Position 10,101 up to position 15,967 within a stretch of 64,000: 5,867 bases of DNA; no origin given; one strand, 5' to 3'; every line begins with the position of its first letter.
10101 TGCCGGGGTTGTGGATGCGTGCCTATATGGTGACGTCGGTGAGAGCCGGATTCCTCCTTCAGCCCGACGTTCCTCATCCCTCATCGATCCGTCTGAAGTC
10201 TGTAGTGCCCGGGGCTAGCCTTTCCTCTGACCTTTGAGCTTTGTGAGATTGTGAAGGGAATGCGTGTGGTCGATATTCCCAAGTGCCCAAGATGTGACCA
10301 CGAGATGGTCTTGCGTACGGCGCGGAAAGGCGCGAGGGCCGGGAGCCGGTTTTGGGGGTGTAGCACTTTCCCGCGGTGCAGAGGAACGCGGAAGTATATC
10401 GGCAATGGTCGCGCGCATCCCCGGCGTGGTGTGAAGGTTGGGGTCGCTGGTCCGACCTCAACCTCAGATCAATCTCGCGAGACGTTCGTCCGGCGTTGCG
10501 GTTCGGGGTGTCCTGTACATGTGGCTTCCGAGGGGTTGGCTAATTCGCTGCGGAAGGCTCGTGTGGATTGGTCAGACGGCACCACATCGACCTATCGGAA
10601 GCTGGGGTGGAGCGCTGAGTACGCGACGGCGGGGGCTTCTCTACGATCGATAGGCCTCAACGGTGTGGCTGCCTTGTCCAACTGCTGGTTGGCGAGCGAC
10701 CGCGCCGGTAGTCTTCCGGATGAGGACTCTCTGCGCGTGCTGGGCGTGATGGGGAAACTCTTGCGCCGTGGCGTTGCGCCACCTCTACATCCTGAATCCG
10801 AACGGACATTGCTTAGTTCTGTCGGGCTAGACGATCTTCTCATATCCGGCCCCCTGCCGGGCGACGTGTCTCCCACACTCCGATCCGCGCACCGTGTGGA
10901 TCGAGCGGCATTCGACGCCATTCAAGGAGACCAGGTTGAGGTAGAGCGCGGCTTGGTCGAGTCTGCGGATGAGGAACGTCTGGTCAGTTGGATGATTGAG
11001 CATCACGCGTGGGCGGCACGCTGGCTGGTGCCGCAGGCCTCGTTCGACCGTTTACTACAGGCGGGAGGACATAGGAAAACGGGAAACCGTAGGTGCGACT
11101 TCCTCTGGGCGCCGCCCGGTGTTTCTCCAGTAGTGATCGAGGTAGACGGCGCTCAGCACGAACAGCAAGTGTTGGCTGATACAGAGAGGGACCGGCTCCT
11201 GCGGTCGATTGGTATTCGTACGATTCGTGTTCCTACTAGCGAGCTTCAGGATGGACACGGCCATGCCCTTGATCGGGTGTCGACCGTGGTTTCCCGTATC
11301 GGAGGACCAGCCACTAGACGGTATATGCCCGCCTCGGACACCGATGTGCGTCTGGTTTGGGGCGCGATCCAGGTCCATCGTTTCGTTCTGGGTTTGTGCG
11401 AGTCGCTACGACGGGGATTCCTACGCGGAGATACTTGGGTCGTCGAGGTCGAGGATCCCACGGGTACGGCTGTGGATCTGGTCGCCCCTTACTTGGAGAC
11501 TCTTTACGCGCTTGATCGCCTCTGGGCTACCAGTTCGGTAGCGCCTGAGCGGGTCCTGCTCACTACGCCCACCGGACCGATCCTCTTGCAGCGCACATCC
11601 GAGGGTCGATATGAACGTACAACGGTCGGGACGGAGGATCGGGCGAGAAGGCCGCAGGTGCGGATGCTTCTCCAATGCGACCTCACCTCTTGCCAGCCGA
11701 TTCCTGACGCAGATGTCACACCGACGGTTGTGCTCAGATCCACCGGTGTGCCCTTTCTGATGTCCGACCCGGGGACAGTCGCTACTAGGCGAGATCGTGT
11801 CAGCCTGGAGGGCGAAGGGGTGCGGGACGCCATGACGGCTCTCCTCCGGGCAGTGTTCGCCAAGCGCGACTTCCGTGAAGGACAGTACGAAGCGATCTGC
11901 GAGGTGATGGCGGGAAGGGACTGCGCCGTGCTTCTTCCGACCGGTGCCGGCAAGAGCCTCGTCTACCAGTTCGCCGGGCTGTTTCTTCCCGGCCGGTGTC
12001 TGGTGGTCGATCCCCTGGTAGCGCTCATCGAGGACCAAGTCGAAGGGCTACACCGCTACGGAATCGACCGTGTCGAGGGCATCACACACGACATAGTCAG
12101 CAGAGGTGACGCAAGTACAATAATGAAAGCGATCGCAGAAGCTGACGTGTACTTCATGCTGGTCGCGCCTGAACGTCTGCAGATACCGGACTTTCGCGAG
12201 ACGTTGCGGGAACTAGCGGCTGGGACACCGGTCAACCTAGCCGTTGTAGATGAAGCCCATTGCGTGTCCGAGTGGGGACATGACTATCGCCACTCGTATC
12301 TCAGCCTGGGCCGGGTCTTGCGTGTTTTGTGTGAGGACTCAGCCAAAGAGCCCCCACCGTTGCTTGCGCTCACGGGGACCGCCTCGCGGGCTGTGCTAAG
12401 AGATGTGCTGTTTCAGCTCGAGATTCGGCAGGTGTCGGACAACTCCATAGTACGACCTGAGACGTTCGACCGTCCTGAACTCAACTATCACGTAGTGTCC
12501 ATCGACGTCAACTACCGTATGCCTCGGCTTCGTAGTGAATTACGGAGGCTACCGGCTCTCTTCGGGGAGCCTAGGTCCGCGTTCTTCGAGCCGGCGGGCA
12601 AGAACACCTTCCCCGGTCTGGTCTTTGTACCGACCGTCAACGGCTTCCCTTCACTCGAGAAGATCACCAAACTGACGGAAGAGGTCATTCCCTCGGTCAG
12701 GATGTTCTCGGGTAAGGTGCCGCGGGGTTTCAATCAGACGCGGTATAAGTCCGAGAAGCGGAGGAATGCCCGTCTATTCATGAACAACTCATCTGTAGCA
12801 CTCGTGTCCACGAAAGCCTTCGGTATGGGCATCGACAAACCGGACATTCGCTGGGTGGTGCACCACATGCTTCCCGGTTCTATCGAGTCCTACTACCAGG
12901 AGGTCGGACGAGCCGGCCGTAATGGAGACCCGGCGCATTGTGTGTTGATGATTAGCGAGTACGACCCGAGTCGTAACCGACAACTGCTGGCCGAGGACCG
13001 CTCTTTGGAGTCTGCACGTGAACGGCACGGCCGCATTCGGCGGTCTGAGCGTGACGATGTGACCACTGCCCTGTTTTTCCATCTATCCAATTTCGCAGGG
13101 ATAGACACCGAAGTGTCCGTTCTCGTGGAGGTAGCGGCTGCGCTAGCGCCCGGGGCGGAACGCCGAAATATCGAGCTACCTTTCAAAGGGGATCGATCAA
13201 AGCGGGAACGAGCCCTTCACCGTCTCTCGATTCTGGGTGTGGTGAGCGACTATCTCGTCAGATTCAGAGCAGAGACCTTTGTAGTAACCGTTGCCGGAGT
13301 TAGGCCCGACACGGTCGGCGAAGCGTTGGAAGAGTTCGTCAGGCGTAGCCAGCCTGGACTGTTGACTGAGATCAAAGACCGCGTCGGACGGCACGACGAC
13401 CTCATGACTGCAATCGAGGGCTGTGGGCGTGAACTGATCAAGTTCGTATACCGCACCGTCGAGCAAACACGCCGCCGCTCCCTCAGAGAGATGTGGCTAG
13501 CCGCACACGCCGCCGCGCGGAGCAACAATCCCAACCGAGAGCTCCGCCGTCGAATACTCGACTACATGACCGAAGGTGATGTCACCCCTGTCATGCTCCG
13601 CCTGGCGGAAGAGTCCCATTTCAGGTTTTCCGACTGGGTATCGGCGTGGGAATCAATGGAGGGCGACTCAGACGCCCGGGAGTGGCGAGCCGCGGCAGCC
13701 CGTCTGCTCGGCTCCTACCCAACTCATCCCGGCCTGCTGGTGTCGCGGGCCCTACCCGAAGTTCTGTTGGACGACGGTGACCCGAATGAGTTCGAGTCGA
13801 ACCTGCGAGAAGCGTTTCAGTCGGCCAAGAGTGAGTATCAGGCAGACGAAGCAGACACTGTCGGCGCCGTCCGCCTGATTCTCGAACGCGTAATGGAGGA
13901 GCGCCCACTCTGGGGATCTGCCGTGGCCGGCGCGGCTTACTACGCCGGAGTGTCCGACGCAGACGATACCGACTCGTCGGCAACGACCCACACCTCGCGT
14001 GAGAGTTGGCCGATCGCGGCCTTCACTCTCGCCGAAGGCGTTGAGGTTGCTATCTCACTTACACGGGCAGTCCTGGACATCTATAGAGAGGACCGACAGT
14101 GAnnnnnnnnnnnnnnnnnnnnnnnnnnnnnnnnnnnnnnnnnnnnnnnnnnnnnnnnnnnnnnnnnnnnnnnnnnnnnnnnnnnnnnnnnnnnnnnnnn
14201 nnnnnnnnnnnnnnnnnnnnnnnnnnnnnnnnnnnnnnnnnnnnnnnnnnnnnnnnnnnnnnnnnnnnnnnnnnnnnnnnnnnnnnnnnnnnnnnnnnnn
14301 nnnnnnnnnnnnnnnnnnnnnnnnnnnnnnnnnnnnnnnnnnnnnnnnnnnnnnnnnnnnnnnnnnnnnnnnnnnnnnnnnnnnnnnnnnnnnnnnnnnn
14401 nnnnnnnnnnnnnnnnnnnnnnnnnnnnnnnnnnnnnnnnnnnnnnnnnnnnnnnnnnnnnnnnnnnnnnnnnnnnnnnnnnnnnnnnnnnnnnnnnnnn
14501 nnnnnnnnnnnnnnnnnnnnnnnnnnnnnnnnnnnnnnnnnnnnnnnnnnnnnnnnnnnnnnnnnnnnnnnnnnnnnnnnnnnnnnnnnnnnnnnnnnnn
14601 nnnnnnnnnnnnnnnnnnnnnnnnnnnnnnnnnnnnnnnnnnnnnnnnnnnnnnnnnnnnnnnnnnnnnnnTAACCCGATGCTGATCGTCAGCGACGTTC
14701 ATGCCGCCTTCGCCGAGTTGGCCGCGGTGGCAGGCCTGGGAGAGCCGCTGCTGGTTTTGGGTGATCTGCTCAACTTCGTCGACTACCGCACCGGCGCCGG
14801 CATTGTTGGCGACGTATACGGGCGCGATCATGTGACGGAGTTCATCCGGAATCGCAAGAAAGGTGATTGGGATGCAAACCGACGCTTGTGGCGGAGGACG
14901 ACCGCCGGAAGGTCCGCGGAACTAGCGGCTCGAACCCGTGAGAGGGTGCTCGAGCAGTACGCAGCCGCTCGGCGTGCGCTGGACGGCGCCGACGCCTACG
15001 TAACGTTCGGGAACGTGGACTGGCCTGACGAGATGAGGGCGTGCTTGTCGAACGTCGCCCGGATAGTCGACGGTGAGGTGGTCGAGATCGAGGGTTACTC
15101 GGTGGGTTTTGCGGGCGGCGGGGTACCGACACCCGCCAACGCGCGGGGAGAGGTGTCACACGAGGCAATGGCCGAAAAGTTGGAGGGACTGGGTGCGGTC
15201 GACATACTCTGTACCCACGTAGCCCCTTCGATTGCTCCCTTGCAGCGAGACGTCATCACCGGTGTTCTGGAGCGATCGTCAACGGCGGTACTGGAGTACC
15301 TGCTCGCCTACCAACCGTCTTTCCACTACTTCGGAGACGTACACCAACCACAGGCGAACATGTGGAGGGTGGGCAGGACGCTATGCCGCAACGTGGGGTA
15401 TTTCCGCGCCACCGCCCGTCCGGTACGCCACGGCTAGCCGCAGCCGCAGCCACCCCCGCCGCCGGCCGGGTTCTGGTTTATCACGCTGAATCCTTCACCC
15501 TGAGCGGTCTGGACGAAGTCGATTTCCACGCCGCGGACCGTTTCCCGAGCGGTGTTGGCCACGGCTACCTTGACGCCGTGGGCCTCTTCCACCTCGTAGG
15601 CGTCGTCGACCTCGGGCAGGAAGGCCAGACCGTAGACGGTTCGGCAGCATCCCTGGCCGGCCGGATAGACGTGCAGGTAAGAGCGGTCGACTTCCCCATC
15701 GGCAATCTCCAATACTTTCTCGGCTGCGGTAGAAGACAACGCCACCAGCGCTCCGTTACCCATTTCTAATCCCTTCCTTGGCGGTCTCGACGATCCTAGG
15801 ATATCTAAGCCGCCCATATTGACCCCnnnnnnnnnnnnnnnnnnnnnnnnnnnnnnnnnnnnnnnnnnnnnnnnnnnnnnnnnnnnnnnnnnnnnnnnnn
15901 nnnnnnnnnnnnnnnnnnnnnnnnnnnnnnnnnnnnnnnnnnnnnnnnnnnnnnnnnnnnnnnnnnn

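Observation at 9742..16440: Accessory segment between ilvD and the K+ channel gene bounded by repeat B1 and repeat A2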

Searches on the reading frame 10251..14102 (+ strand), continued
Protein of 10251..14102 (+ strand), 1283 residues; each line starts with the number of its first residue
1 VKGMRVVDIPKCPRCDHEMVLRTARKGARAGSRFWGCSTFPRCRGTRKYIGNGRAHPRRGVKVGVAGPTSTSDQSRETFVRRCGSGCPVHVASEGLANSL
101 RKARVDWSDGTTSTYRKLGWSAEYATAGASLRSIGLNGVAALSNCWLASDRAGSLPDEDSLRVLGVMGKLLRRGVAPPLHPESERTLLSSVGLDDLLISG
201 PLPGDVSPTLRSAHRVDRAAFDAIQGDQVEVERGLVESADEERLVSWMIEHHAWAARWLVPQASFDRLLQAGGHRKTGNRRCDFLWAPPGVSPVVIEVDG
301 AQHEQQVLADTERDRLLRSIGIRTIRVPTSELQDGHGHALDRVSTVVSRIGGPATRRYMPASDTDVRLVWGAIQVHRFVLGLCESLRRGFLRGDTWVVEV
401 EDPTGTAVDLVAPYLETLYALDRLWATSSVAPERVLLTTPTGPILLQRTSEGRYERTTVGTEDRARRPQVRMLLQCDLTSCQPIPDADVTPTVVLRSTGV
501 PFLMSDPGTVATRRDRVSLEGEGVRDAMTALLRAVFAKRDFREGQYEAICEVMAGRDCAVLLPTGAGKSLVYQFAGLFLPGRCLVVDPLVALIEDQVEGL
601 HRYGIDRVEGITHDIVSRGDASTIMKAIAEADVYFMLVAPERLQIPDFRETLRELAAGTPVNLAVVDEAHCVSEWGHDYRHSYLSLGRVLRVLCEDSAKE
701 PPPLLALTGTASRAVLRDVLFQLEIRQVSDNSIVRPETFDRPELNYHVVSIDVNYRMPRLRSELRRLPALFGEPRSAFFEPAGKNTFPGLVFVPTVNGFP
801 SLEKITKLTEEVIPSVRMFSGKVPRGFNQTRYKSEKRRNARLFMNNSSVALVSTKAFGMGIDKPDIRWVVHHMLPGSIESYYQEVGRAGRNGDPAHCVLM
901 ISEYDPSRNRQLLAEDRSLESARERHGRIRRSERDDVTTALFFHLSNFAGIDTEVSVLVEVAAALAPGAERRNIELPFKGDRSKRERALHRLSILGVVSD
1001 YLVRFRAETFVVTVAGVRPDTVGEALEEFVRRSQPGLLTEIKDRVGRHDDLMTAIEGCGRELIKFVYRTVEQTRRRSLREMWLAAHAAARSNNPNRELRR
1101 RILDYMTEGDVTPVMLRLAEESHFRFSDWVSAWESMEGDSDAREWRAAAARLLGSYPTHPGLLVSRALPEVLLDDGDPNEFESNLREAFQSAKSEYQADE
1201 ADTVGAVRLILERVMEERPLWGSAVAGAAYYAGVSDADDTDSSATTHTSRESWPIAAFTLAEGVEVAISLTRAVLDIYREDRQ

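Call 83: search_protein_families(library=padloc, proteins=[L093:2667-7343:+, L093:1741-2670:+, L093:7340-7828:+, L094:3573-7304:+, L094:7301-7909:+], max_evalue=0.00001)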
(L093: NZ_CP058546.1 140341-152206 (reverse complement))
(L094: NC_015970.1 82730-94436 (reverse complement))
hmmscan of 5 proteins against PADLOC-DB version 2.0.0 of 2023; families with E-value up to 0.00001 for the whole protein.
L093:2667-7343:+ (1558 aa): 18 families
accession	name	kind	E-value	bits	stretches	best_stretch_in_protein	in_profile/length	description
PDLC02868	DpdF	-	1.8e-111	371.6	1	469-1471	17-1002/1078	DpdF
PDLC02864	DpdF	-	3.5e-69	232.2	1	814-1152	22-329/610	DpdF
PDLC02861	DpdF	-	1.8e-61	206.2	1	814-1152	28-334/611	DpdF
PDLC03928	PsyrT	-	6.2e-61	204.6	1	813-1153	20-337/689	-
PDLC02870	DpdF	-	8e-59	197.5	1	814-1153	13-322/534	DpdF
PDLC02865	DpdF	-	7.1e-42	141.1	1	813-1164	758-1083/1499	DpdF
PDLC01089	C3a193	-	8.3e-36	121.7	1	837-1160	275-589/983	poss. alt. Cas3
PDLC02859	DpdF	-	5.7e-35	118.8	1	812-1153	98-417/545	DpdF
PDLC02872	DpdF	-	6.6e-24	82.5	2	826-966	169-321/859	DpdF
PDLC02855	DpdF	-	1.1e-23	81.5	1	836-1153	164-471/825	DpdF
PDLC02857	DpdF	-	4.6e-20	69.3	1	833-1152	200-529/911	DpdF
PDLC02862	DpdF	-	7.9e-18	61.7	1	828-1152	134-454/811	DpdF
PDLC02867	DpdF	-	1.5e-15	54.6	1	1084-1151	401-468/855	DpdF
PDLC02863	DpdF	-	1.9e-12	44.8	1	1093-1183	86-184/488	DpdF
PDLC03210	mREase_II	-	2.4e-09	34.9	1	513-602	32-126/294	Type II methyl-directed restriction enzyme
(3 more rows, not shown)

L093:1741-2670:+ (309 aa): 3 families
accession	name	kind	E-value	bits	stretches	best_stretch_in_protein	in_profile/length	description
PDLC03961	ShosA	-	1.9e-65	219.2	1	31-264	47-272/303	-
PDLC02997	ShosA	-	3.7e-35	119.7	1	64-251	87-274/327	-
PDLC03927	PsyrA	-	3.2e-28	97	1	57-292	79-306/398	-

L093:7340-7828:+ (162 aa): 0 families

L094:3573-7304:+ (1243 aa): 17 families
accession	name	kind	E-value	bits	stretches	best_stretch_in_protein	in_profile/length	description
PDLC02864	DpdF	-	3.6e-86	288.3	1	474-872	6-362/610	DpdF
PDLC02861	DpdF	-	2.8e-81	271.7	1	477-874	15-368/611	DpdF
PDLC02870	DpdF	-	9.9e-76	253.3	1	481-844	4-328/534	DpdF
PDLC03928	PsyrT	-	1.1e-64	216.9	2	479-706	9-233/689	-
PDLC02868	DpdF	-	2.8e-60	202.1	2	484-694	332-539/1078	DpdF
PDLC02865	DpdF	-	2.3e-49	166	2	476-675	745-934/1499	DpdF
PDLC02859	DpdF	-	7.2e-43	144.8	2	484-700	94-300/545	DpdF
PDLC02872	DpdF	-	1.3e-38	131.1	2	504-701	174-381/859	DpdF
PDLC02855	DpdF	-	1e-36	124.5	2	508-706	160-366/825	DpdF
PDLC01089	C3a193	-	3.6e-36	122.9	1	511-850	273-596/983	poss. alt. Cas3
PDLC02857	DpdF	-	6.3e-32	108.5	1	500-852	191-542/911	DpdF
PDLC02867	DpdF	-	3.9e-23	79.7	2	783-852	415-482/855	DpdF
PDLC02862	DpdF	-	9.6e-21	71.3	2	794-844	411-461/811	DpdF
PDLC02863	DpdF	-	2.1e-17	61.2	1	781-847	89-155/488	DpdF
PDLC02860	DpdF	-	7.7e-14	49.2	1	788-842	161-215/547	DpdF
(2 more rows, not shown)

L094:7301-7909:+ (202 aa): 0 families

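Call 87: find_related_loci(query=A3, collection=metagenome_contigs, flank=6000)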
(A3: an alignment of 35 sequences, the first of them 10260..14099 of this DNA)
Query A3 (1280 aa) in metagenome_contigs; peptide patterns used: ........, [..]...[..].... (x = any residue, [..] = any of these).
600 stretches matched a pattern (row limit reached: there are more); 597 encode a relative of the query (tblastn E <= 1e-3); the best 80 are kept; 80 distinct loci.
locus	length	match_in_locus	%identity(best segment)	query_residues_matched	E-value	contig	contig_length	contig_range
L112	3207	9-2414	36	408-1209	3e-167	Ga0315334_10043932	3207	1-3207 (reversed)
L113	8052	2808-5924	34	116-1190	3e-130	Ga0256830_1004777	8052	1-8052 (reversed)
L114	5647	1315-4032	33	254-1193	2e-128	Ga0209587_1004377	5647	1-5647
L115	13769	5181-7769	32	276-1112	3e-114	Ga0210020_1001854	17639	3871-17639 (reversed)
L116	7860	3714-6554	28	254-1219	2e-107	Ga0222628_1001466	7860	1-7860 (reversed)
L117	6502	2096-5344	32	104-1198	1e-105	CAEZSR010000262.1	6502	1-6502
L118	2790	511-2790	34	116-887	2e-100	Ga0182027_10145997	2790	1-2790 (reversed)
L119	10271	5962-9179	34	116-1167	6e-96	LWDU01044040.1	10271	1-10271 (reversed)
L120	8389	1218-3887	30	276-1161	5e-94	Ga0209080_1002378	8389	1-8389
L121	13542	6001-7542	36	523-1108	4e-83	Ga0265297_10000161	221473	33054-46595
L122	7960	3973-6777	31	467-1171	4e-67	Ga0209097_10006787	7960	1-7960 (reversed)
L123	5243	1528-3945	33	510-1113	1e-64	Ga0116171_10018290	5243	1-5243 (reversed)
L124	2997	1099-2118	39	529-912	1e-62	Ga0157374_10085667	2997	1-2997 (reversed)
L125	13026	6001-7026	36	523-910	3e-60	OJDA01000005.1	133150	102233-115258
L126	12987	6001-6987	39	533-907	5e-60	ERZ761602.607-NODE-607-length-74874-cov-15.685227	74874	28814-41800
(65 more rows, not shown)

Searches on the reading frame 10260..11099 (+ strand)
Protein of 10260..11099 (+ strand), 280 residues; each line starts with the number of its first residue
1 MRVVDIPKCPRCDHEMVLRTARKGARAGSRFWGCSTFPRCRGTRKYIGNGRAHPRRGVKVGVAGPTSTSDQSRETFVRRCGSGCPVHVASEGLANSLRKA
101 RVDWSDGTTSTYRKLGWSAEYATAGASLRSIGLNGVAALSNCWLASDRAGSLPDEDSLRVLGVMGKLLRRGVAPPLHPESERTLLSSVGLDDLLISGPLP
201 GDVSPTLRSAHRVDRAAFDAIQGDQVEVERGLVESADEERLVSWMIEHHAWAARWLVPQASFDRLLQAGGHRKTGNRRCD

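Call 37: search_protein_families(library=pfam, proteins=[window:10260-11099:+], max_evalue=5)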
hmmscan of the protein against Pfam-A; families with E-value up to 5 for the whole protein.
window:10260-11099:+ (280 aa): 2 families
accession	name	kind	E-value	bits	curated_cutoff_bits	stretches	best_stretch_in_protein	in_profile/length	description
PF01396.24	Zn_ribbon_Top1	-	2.1e-09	37.5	32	1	8-45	3-35/39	Topoisomerase DNA binding C4 zinc finger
PF13408.12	Zn_ribbon_recom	-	1.1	10.2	25.3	1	8-39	7-34/58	Recombinase zinc beta ribbon domain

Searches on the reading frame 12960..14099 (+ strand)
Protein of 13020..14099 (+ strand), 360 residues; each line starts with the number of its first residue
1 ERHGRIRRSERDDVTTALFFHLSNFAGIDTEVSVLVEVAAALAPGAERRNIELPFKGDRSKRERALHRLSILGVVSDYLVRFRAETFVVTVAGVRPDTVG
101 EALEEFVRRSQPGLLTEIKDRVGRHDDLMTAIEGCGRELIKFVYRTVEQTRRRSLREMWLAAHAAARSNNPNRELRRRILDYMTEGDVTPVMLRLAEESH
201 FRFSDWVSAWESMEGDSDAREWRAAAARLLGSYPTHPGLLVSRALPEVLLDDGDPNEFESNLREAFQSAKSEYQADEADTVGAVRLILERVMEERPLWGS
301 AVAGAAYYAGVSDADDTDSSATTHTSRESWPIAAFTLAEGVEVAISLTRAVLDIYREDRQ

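Call 37: search_protein_families(library=pfam, proteins=[window:13020-14099:+], max_evalue=5)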
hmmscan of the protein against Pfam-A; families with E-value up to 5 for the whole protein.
window:13020-14099:+ (360 aa): 0 families

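Call 62: predict_structure(alignment_id=A2)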
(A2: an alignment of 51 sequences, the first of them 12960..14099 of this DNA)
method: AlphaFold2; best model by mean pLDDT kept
length: 380 residues; sequences in the alignment: 51
mean_pLDDT: 90.1   pTM: 0.84
mean pLDDT of the five models: 90.1, 89.4, 89.2, 87.9, 87.0
residues with pLDDT >= 90: 261; 70-90: 99; 50-70: 12; < 50: 8
segments of 3 or more residues with pLDDT < 50: 336-343
pLDDT, mean of each block of 10 residues (from residue 1): 86 85 92 92 91 98 97 94 98 98 97 97 93 87 92 97 90 91 92 94 90 93 96 94 95 93 97 93 94 92 93 92 89 54 56 76 83 82
secondary structure, 60 per line:
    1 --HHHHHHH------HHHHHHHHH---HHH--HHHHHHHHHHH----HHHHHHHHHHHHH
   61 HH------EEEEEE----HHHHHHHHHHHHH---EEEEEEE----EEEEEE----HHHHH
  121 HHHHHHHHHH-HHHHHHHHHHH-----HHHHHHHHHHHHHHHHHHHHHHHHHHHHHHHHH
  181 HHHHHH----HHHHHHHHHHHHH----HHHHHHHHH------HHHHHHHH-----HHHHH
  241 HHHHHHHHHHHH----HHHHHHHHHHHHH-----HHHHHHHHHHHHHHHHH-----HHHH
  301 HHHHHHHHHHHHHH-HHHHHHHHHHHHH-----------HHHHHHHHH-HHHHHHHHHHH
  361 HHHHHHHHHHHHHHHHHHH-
elements in order: H3-9 H16-24 H33-43 H48-62 E69-74 H79-91 E95-101 E106-111 H116-130 H132-142 H148-186 H191-203 H208-216 H223-230 H236-252 H257-269 H275-291 H297-314 H316-328 H340-348 H350-379

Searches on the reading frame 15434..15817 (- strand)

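Call 6: search_protein_families(library=pfam, proteins=[window:15434-15817:-])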
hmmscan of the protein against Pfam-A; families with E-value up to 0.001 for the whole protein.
window:15434-15817:- (127 aa): 1 family
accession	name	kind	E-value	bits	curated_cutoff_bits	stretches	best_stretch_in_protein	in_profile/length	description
PF01521.26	Fe-S_biosyn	-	2.3e-05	25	26.3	1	27-116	5-101/110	Iron-sulphur cluster biosynthesis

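Call 8: search_protein_families(library=padloc, proteins=[window:15434-15817:-], max_evalue=0.01)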
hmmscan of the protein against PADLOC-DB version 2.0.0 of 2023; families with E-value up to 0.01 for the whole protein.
window:15434-15817:- (127 aa): 0 families

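Call 9: search_protein_families(library=ncbifam, proteins=[window:15434-15817:-], max_evalue=0.01)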
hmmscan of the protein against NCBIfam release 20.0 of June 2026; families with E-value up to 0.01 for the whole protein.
window:15434-15817:- (127 aa): 7 families
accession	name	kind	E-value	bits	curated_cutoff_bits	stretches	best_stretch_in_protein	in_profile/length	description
TIGR00049.1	TIGR00049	subfamily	7.4e-14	51.8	58.8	1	25-127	1-101/106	iron-sulfur cluster assembly accessory protein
NF010147.0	PRK13623.1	equivalog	1e-10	41.8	117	1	25-127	10-110/115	iron-sulfur cluster insertion protein ErpA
TIGR01997.1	sufA_proteo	equivalog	1.1e-09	38.4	136.2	1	25-127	3-102/107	Fe-S cluster assembly scaffold SufA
TIGR02011.1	IscA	equivalog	1.8e-09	37.8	150.6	1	53-127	29-100/105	iron-sulfur cluster assembly protein IscA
NF038090.1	IscA_HesB_Se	subfamily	9.7e-09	35.4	85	1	26-126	3-101/101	IscA/HesB family protein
NF007049.0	PRK09502.1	equivalog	2.6e-08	34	181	1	26-127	4-102/107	iron-sulfur cluster assembly protein IscA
NF007050.0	PRK09504.1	equivalog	3e-05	24.1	161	1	25-127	18-117/122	Fe-S cluster assembly scaffold SufA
